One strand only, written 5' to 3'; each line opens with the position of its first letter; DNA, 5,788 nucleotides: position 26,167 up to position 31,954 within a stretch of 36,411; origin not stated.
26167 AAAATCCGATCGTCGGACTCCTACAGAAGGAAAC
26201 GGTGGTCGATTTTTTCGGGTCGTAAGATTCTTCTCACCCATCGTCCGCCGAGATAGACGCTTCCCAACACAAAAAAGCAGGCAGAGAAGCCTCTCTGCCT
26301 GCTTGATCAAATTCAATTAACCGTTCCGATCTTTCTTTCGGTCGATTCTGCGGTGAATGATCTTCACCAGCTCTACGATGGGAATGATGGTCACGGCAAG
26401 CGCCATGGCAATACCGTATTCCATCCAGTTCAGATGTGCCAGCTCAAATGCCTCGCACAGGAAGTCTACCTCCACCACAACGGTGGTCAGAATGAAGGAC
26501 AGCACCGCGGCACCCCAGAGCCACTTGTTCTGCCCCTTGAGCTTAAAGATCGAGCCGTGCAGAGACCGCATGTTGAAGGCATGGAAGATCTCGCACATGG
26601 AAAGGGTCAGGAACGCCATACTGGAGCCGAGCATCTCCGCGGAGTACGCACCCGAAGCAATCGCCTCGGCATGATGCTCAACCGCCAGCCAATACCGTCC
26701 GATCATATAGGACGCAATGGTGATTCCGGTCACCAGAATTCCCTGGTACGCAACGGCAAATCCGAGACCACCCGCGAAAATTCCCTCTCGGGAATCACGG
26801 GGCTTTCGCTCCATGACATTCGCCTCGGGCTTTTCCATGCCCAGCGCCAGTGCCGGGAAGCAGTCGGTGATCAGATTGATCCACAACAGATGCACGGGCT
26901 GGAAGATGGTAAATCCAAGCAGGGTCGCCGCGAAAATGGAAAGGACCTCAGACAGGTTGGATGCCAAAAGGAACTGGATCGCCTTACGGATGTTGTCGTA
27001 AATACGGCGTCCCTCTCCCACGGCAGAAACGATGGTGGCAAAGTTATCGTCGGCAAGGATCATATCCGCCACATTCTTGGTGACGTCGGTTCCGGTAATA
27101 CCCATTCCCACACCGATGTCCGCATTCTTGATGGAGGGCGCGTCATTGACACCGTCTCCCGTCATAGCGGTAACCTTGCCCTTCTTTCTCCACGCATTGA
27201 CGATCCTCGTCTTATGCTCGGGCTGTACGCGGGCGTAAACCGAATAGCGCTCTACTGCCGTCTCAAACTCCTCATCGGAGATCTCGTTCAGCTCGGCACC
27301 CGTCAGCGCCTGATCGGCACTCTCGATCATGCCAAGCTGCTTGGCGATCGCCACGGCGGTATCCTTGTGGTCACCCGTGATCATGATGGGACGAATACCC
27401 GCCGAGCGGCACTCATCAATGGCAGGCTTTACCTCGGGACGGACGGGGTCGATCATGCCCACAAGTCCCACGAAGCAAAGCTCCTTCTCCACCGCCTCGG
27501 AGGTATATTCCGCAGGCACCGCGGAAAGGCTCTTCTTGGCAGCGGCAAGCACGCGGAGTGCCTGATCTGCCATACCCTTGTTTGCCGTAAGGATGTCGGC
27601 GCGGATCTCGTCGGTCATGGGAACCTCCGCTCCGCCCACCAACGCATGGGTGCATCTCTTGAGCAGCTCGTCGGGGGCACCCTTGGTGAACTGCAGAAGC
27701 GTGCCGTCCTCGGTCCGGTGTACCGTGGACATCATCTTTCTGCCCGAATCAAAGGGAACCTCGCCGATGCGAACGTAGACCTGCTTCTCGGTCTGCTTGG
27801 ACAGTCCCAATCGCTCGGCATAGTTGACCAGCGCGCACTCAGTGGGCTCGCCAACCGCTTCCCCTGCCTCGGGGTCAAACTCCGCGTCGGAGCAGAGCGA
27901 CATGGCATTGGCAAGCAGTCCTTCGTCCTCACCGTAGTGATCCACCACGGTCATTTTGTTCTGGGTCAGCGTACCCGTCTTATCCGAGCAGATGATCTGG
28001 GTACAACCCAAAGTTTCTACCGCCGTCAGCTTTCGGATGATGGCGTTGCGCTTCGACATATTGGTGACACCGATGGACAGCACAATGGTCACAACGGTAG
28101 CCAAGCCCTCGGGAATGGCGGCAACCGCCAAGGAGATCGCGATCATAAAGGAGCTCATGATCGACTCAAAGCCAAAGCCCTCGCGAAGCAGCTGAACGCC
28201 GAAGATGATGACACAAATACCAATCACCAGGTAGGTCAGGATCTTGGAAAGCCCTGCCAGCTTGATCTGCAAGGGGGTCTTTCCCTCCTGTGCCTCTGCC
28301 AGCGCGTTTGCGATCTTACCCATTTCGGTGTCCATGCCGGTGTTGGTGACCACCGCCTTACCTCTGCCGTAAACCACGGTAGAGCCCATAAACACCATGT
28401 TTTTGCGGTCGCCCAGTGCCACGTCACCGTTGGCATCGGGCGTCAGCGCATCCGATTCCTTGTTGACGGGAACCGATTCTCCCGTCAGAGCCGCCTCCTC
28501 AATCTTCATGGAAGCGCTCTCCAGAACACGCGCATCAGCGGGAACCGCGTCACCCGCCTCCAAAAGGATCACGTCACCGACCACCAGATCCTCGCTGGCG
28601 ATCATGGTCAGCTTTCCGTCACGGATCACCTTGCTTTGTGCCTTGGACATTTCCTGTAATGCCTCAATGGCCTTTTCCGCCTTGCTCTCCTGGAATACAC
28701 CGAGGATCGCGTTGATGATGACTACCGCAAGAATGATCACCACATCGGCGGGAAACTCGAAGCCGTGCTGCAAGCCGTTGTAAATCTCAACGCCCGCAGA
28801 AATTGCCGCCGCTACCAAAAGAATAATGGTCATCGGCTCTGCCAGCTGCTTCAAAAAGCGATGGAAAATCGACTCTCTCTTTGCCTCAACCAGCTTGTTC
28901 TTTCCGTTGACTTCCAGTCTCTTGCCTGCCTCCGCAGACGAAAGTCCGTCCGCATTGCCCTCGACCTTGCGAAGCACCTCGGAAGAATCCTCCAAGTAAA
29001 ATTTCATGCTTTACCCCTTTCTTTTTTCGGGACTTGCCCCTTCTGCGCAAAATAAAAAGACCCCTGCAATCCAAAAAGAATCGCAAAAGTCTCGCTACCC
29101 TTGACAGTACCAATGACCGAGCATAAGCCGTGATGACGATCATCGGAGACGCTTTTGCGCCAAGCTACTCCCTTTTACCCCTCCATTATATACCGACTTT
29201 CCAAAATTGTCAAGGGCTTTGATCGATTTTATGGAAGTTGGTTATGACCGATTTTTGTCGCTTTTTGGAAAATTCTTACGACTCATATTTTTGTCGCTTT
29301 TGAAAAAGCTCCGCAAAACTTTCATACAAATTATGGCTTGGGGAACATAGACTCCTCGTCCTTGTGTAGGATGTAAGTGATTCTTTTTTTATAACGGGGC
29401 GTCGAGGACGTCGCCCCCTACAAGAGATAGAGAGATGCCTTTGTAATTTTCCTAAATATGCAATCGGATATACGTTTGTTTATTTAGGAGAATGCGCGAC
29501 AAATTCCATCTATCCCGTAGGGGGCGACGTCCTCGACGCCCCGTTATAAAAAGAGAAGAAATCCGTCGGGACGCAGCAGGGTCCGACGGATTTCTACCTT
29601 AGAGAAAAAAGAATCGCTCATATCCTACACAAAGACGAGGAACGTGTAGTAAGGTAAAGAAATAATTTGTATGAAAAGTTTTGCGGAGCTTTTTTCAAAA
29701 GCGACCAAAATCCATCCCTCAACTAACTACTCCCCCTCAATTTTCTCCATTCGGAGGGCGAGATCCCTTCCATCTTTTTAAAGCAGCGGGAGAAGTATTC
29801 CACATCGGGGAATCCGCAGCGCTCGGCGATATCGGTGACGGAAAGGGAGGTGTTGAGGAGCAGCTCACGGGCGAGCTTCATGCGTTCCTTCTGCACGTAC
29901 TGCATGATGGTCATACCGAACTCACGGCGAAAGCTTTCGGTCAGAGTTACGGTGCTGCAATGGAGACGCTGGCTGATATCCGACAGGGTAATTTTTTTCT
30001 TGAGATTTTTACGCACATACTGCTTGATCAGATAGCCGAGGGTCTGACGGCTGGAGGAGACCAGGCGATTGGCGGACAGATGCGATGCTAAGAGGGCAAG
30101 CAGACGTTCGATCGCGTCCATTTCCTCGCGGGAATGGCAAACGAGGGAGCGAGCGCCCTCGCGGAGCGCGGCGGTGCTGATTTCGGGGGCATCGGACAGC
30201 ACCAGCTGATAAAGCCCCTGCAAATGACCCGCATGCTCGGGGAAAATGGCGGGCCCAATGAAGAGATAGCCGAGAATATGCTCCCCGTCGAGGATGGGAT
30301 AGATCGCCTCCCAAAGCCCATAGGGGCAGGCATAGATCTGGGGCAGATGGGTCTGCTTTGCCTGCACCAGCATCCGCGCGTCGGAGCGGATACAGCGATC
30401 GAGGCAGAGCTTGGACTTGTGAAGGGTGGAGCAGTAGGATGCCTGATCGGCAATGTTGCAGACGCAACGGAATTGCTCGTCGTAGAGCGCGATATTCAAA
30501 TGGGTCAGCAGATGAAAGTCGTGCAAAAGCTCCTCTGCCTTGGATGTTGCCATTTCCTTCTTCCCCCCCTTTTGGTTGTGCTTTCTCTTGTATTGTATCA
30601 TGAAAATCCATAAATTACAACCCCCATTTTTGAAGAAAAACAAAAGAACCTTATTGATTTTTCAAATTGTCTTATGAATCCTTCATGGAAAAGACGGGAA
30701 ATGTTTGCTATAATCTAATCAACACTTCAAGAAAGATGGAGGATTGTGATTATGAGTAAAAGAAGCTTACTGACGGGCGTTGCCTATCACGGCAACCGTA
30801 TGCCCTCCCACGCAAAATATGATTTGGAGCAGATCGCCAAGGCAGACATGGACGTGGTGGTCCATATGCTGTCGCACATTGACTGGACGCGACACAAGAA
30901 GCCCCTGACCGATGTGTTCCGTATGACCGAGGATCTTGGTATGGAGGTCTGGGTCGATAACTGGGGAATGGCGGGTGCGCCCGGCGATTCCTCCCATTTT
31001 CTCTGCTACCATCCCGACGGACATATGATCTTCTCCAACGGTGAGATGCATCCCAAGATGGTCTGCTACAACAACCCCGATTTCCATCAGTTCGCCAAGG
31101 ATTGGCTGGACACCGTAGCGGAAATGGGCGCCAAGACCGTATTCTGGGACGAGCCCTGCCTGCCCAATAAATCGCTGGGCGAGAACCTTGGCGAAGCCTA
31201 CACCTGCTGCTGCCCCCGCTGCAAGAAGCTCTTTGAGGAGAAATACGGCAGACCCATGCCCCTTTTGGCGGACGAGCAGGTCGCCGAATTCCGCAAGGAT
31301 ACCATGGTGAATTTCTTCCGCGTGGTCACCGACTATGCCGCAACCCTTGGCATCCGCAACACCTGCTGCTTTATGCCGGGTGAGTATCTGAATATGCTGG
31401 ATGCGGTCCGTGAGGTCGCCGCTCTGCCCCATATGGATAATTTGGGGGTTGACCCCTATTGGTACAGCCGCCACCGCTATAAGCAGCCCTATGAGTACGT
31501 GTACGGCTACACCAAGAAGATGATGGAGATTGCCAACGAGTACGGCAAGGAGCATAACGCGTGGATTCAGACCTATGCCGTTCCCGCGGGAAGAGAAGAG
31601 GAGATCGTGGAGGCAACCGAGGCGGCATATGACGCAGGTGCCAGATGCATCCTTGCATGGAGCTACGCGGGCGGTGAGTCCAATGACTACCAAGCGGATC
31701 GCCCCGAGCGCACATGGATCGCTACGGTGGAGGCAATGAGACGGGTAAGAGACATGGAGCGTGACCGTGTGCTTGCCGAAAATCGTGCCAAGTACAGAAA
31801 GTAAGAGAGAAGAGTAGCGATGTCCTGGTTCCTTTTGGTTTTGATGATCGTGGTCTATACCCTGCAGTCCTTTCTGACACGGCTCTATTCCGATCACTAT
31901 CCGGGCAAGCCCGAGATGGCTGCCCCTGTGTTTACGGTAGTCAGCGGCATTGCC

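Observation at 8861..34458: Family T: an interspersed 170-220 bp repeat that starts at stop codons and ends in a terminator hairpin, with at least 8 copies in 36 kb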

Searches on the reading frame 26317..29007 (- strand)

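Call 14: search_protein_families(library=pfam, proteins=[window:26317-29007:-])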
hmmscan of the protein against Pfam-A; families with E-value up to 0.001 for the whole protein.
window:26317-29007:- (896 aa): 6 families
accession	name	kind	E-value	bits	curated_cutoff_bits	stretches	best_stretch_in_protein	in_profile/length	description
PF00122.25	E1-E2_ATPase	-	5.2e-56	189.5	28.1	1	119-320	1-181/181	E1-E2 ATPase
PF00689.26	Cation_ATPase_C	-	1.3e-49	168.8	27.3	1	700-884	2-175/175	Cation transporting ATPase, C-terminus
PF13246.12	Cation_ATPase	-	2.7e-23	82.2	21.7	1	371-454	2-90/91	Cation transport ATPase (P-type)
PF00702.32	Hydrolase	-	6.8e-20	72.7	26.4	1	338-630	3-191/191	haloacid dehalogenase-like hydrolase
PF00690.31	Cation_ATPase_N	-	1.1e-18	67.1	20.4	1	5-70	3-69/69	Cation transporter/ATPase, N-terminus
PF12710.13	HAD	-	0.00031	21.7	27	1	434-624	6-186/189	haloacid dehalogenase-like hydrolase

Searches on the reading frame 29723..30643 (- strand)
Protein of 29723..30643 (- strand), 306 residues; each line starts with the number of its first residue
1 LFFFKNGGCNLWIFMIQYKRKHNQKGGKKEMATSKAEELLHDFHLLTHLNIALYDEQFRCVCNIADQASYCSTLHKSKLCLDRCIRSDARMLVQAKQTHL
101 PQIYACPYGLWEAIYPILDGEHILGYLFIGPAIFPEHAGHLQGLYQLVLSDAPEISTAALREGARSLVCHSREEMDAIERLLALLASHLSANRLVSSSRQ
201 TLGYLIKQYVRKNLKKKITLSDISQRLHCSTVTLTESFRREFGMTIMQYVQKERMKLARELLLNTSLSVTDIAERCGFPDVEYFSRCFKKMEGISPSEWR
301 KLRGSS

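Call 15: search_protein_families(library=pfam, proteins=[window:29723-30643:-])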
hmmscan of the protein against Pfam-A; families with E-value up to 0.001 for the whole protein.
window:29723-30643:- (306 aa): 3 families
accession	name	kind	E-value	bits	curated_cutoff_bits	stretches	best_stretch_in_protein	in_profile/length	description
PF12833.13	HTH_18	-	4.8e-27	94.5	33.6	1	224-301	2-79/80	Helix-turn-helix domain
PF00165.29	HTH_AraC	-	1.9e-22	79.3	26.6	2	264-301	6-42/42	Bacterial regulatory helix-turn-helix proteins, AraC family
PF10114.15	PocR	-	2.2e-21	76.8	23.9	1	34-192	6-160/162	Sensory domain found in PocR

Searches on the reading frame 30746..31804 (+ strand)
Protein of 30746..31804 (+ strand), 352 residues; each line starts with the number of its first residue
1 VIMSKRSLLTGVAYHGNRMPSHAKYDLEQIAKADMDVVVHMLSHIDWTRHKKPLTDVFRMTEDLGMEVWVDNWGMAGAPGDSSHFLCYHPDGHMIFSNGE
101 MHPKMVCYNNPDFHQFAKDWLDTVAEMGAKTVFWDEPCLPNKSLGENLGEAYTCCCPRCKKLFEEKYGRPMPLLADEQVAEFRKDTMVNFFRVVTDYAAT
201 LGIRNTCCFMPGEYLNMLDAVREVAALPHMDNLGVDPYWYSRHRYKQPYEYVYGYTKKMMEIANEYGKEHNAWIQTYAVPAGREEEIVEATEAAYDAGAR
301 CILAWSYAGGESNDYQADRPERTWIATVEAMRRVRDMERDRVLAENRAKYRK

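Call 15: search_protein_families(library=pfam, proteins=[window:30746-31804:+])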
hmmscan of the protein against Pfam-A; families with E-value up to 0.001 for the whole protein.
window:30746-31804:+ (352 aa): 0 families

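Call 100: search_protein_families(library=pfam, proteins=[window:30746-31804:+], max_evalue=0.01)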
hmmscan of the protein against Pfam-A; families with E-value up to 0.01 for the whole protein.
window:30746-31804:+ (352 aa): 1 family
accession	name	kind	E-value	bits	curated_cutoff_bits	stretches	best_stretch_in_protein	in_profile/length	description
PF24273.1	TRASH_HVO_1752_C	-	0.0019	18.8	27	1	149-169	22-42/47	HVO_1752, C-terminal TRASH domain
